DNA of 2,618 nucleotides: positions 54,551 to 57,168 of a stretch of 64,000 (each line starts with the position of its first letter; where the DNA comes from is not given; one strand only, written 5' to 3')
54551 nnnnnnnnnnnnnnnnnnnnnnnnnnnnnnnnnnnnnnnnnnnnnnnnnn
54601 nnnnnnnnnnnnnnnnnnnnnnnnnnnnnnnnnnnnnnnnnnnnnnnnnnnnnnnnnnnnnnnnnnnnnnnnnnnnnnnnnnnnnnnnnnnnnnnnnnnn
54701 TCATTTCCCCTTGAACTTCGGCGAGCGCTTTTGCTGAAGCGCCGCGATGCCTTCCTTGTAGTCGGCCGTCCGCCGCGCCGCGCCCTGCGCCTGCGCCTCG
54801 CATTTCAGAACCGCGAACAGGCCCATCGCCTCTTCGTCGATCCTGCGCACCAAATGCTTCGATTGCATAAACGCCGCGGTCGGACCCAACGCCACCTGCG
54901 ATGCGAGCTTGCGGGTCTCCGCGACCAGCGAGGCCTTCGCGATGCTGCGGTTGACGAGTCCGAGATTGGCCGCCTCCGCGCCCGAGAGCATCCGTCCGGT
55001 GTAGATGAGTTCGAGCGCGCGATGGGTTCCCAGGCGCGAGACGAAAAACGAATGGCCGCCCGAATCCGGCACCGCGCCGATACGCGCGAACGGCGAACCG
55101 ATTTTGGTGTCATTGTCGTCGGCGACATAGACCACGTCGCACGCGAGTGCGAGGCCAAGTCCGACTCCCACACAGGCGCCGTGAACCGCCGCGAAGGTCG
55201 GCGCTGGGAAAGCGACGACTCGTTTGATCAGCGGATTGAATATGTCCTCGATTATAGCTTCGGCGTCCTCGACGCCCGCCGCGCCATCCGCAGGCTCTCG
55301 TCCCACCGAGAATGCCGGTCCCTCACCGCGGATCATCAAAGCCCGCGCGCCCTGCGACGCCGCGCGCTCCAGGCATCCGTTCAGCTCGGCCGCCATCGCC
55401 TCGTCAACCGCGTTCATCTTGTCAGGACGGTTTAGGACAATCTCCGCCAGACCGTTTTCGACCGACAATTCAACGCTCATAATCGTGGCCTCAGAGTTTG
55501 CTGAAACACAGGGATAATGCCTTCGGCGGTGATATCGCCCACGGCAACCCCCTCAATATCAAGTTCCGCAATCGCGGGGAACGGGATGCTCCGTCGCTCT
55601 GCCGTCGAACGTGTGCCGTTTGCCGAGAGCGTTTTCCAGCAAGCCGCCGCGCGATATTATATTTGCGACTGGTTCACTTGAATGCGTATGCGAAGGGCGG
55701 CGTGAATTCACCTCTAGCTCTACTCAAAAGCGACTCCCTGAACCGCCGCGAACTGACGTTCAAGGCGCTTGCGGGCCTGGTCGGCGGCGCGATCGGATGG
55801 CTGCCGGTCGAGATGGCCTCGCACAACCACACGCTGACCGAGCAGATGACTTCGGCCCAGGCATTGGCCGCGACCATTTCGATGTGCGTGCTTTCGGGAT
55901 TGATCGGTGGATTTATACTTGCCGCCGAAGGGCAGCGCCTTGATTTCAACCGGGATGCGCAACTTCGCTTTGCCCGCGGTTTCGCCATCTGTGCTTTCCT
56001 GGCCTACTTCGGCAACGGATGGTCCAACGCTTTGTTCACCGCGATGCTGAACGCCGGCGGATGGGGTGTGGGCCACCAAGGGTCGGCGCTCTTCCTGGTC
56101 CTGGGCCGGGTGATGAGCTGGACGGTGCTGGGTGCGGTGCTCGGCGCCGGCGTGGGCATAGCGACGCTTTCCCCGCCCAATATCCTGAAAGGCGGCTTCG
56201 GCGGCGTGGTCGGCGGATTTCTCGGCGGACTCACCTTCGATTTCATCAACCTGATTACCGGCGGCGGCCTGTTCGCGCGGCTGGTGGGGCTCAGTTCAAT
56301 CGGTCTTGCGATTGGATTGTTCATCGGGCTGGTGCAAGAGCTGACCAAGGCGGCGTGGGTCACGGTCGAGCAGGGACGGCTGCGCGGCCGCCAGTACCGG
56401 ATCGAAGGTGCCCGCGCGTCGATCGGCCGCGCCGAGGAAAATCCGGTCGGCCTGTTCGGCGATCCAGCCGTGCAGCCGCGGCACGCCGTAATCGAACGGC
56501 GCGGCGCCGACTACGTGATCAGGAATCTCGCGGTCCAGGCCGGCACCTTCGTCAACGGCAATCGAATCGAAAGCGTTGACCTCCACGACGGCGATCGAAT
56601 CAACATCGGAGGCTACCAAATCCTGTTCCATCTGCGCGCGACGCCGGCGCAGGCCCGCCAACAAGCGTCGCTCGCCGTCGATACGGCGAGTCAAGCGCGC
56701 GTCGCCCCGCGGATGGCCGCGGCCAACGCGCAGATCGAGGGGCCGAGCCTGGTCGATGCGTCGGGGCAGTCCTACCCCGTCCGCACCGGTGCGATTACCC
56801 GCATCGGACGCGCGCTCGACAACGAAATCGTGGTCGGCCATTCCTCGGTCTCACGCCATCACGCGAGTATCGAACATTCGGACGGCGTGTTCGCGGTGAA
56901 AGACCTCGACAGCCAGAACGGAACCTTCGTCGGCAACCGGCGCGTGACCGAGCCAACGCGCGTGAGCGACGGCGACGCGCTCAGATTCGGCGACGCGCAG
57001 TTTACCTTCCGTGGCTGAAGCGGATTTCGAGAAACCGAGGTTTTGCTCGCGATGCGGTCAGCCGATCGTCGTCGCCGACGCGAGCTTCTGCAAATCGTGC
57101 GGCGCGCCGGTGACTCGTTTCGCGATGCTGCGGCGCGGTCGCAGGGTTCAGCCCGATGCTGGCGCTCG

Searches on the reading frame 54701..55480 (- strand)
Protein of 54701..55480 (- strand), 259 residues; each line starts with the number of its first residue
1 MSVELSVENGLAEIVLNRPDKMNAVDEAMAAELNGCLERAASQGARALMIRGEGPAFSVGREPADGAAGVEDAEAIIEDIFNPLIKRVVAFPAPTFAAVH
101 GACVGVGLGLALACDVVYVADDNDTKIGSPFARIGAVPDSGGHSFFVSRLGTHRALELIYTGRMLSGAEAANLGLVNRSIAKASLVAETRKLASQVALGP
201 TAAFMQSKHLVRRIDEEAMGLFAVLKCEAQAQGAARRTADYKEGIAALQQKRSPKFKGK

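Call 68: search_protein_families(library=pfam, proteins=[window:54701-55480:-], max_evalue=0.05)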
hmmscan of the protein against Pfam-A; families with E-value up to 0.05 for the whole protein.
window:54701-55480:- (259 aa): 2 families
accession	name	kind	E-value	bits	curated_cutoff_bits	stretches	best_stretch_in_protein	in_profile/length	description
PF00378.25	ECH_1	-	3.4e-45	154.8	27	1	8-258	3-250/251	Enoyl-CoA hydratase/isomerase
PF16113.10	ECH_2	-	7.2e-22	78.8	27.2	1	13-194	3-186/335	Enoyl-CoA hydratase/isomerase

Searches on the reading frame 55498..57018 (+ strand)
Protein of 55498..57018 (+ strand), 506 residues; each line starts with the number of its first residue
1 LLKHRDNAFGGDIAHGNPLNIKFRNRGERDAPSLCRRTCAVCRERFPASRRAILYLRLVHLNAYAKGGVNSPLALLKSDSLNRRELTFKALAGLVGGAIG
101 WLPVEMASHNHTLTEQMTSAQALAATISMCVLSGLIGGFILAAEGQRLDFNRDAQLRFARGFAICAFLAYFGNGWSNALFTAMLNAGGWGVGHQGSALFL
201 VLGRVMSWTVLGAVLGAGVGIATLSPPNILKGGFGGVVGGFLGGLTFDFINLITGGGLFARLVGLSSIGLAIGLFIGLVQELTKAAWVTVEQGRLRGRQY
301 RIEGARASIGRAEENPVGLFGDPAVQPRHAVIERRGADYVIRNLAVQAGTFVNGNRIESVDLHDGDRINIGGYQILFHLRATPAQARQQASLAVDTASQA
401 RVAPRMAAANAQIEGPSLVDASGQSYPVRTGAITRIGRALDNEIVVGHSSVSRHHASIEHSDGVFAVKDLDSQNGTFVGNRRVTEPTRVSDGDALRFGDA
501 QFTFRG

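Call 14: search_protein_families(library=pfam, proteins=[window:55498-57018:+], max_evalue=0.0001)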
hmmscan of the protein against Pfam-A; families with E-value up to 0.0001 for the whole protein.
window:55498-57018:+ (506 aa): 2 families
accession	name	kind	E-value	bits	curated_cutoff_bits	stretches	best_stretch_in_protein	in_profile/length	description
PF00498.31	FHA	-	1.5e-36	125.1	20.7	2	434-498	1-67/67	FHA domain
PF16697.10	Yop-YscD_cpl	-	2.5e-23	82.6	33.2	2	422-505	8-91/94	Inner membrane component of T3SS, cytoplasmic domain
